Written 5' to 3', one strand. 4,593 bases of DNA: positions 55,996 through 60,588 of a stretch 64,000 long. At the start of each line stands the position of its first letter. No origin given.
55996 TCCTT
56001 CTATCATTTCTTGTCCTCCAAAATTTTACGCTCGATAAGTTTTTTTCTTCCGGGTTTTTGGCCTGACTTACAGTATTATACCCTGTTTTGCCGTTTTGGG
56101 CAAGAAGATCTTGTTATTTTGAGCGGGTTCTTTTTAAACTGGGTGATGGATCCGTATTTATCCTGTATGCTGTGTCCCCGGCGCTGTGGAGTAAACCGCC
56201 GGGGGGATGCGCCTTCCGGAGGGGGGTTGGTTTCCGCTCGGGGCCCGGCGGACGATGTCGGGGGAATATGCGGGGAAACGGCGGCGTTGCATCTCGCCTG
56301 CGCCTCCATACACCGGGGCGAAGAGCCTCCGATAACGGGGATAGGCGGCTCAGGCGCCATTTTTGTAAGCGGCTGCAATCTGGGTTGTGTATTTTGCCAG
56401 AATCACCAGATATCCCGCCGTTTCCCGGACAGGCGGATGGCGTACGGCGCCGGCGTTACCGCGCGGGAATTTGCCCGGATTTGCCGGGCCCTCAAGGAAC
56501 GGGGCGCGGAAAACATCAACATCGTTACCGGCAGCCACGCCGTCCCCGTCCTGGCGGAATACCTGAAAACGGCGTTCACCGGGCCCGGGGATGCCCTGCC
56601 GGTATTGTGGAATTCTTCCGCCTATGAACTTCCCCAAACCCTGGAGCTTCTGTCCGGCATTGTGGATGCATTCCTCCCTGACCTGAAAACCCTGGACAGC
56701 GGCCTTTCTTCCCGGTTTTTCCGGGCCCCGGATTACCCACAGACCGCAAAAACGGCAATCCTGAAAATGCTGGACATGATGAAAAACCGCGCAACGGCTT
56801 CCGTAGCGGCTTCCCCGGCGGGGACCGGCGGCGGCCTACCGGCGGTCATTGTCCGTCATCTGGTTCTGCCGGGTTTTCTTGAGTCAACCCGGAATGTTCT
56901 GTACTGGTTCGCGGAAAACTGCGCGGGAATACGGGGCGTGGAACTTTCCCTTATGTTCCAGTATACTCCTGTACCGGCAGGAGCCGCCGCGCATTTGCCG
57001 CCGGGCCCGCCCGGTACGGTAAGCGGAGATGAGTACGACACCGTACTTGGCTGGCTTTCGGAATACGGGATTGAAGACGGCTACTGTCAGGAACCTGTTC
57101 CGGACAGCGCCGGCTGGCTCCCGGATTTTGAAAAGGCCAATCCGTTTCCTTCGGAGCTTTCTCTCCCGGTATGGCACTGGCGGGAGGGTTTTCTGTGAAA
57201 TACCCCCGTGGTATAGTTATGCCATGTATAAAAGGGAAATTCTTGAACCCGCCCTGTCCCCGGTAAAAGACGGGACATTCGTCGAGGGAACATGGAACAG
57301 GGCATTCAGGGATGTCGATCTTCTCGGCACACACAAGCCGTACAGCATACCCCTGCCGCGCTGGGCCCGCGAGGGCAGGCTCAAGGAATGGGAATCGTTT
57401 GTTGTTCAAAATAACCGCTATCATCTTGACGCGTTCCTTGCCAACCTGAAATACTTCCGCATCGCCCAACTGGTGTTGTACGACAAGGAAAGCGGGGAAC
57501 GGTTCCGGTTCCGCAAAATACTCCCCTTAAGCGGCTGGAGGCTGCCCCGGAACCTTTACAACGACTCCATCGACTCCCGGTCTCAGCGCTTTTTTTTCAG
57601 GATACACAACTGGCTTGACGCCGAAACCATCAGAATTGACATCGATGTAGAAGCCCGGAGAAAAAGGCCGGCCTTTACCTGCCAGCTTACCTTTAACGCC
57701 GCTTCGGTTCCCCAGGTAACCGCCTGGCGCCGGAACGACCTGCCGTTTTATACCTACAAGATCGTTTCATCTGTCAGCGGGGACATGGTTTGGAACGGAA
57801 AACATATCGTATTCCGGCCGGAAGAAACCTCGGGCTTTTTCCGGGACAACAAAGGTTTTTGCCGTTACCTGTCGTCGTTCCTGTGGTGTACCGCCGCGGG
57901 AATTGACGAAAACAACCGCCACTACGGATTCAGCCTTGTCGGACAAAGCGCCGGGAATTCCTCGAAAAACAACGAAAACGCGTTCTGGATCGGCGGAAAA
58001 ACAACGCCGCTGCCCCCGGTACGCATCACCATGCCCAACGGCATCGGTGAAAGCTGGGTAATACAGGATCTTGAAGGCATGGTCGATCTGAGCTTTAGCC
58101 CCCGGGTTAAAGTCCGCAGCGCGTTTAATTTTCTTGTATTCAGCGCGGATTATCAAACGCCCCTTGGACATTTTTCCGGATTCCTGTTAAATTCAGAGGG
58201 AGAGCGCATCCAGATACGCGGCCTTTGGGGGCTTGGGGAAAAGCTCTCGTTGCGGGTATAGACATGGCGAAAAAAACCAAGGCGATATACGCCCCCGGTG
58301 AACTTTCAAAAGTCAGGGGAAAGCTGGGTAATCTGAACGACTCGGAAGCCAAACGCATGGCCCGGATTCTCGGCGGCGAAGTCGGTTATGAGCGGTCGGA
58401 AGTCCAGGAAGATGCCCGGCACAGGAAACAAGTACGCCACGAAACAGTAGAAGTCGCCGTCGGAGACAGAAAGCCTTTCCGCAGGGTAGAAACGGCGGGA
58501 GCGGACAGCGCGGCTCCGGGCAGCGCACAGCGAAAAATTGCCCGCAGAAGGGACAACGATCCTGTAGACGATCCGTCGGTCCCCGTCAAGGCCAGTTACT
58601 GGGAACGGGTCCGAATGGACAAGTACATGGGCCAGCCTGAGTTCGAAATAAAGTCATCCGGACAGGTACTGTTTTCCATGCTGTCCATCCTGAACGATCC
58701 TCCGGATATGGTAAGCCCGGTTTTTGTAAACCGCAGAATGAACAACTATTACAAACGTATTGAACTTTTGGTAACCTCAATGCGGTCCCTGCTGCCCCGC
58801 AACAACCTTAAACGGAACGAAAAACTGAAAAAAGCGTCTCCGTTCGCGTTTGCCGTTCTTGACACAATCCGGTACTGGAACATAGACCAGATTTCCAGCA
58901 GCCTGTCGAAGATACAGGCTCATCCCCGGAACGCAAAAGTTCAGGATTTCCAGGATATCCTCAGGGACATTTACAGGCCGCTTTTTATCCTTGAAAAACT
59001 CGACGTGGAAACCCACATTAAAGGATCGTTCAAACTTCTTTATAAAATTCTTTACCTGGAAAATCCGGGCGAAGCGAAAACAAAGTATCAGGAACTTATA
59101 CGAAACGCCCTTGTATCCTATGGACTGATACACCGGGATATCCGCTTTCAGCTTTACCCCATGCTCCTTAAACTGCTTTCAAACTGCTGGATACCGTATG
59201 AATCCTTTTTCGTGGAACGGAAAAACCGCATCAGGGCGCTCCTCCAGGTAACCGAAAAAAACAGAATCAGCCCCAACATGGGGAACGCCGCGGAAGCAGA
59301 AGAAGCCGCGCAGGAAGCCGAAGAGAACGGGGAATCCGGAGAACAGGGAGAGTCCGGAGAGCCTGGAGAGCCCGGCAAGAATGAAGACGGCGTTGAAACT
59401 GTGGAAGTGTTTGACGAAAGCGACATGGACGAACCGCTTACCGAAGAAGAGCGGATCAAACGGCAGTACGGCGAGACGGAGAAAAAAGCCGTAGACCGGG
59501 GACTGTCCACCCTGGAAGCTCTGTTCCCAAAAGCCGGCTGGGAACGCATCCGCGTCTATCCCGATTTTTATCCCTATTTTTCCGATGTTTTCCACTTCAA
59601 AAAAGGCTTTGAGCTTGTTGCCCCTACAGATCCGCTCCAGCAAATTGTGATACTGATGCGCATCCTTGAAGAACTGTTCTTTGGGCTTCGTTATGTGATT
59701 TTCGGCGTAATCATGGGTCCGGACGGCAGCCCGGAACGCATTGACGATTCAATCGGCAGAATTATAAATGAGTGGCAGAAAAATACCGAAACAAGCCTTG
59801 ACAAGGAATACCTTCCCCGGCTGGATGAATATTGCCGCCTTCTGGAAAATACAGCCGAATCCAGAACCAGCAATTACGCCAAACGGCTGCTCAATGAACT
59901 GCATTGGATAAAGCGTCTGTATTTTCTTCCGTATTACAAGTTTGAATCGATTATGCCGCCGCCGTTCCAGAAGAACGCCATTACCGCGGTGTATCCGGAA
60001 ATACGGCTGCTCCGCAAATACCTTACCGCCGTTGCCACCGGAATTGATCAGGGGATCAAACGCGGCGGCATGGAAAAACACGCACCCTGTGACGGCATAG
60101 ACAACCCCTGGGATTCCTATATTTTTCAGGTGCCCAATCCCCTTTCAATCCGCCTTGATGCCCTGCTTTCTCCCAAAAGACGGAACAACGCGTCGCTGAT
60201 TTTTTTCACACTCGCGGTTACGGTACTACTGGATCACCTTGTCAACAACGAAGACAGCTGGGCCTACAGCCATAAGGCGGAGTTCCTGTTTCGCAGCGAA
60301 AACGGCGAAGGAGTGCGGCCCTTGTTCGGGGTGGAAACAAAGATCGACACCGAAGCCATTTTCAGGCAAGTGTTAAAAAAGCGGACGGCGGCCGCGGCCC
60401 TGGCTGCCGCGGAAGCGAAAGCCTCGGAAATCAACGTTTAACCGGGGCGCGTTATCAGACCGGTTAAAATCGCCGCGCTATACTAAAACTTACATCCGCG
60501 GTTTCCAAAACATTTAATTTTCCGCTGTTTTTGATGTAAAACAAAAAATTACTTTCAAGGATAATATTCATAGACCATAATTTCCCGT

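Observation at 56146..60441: Uncharacterised trio: PflX-like radical SAM, DUF2804 and a 725-aa protein of unknown function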

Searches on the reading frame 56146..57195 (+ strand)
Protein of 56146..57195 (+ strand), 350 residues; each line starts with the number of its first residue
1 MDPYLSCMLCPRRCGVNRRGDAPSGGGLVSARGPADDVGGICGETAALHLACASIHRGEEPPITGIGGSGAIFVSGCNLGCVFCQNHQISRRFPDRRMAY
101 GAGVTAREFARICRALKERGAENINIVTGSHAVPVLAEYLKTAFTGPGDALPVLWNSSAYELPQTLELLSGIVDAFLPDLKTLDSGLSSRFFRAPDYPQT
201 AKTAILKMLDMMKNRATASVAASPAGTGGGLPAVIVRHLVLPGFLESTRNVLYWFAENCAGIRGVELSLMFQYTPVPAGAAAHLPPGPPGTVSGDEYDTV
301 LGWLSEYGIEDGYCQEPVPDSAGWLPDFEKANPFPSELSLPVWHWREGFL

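Call 6: search_protein_families(library=pfam, proteins=[window:56146-57195:+], max_evalue=0.1)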
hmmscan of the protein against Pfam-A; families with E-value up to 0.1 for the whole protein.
seq(350 aa): 2 families
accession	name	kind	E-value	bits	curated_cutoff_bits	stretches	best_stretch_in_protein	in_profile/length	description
PF04055.27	Radical_SAM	-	7.7e-08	33.1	29.5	1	72-188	2-116/166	Radical SAM superfamily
PF13353.11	Fer4_12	-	0.00035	21.3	22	1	64-130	2-62/137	4Fe-4S single cluster domain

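Call 7: search_protein_families(library=ncbifam, proteins=[window:56146-57195:+], max_evalue=0.1)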
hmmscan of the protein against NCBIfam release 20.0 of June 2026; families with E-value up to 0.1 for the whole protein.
seq(350 aa): 10 families
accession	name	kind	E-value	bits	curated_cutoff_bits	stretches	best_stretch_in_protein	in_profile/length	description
TIGR04337.1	AmmeMemoSam_rS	hypoth_equivalog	4.4e-05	22.5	220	1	74-92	76-94/349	AmmeMemoRadiSam system radical SAM enzyme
TIGR02495.1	NrdG2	equivalog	0.00013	21.3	131.15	1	71-91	20-40/193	anaerobic ribonucleoside-triphosphate reductase activating protein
NF043069.1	T4HPD_activ_SAM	equivalog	0.0089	15.4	425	0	67-88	17-38/299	trans-4-hydroxy-L-proline dehydratase activase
TIGR02494.1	PFLE_PFLC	subfamily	0.01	15.2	174.35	0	70-93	17-40/293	glycyl-radical enzyme activating protein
TIGR02054.1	MerD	equivalog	0.023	15.2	103.65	1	95-125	52-82/120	mercuric resistance transcriptional repressor MerD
TIGR02493.1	PFLA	equivalog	0.028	13.8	231.75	0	71-88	19-36/235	pyruvate formate-lyase-activating protein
TIGR02668.1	moaA_archaeal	equivalog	0.029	13.4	325.25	1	76-129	19-65/303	GTP 3',8-cyclase MoaA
TIGR02351.2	thiH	equivalog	0.052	12.6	380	1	77-144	83-143/364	2-iminoacetate synthase ThiH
TIGR04041.1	activase_YjjW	hypoth_equivalog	0.061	12.7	250.2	0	65-88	15-38/276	YjjW family glycine radical enzyme activase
NF033719.1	ind_deCO2_activ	equivalog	0.098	11.9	425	0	67-113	16-62/302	indoleacetate decarboxylase activase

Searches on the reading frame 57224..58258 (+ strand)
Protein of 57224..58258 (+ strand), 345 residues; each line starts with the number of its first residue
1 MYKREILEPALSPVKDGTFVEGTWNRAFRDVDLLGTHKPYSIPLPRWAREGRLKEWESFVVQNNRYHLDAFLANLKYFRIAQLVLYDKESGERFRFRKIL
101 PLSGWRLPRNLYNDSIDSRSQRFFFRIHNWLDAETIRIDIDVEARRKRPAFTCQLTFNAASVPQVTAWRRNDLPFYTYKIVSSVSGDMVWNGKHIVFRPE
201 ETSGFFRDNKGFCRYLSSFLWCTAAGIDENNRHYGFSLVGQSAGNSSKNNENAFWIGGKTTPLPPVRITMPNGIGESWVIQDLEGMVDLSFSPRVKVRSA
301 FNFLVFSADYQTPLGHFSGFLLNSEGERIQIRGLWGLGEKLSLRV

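Call 6: search_protein_families(library=pfam, proteins=[window:57224-58258:+], max_evalue=0.1)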
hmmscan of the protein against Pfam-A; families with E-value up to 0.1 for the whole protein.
seq(345 aa): 1 family
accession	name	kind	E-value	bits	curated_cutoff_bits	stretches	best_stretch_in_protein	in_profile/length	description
PF10974.15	DUF2804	-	1.6e-38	133.2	26.9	1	48-341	37-335/339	Domain of unknown function (DUF2804)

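Call 7: search_protein_families(library=ncbifam, proteins=[window:57224-58258:+], max_evalue=0.1)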
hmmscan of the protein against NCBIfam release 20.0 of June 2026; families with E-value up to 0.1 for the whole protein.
seq(345 aa): 0 families

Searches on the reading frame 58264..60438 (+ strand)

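Call 6: search_protein_families(library=pfam, proteins=[window:58264-60438:+], max_evalue=0.1)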
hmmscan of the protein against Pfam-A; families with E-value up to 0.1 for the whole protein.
seq(725 aa): 1 family
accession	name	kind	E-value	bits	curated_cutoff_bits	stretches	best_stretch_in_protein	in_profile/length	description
PF01391.23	Collagen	-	0.085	13.1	27.2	0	356-371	7-22/60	Collagen triple helix repeat (20 copies)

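Call 7: search_protein_families(library=ncbifam, proteins=[window:58264-60438:+], max_evalue=0.1)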
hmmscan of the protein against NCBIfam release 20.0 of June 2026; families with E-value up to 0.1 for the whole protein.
seq(725 aa): 0 families
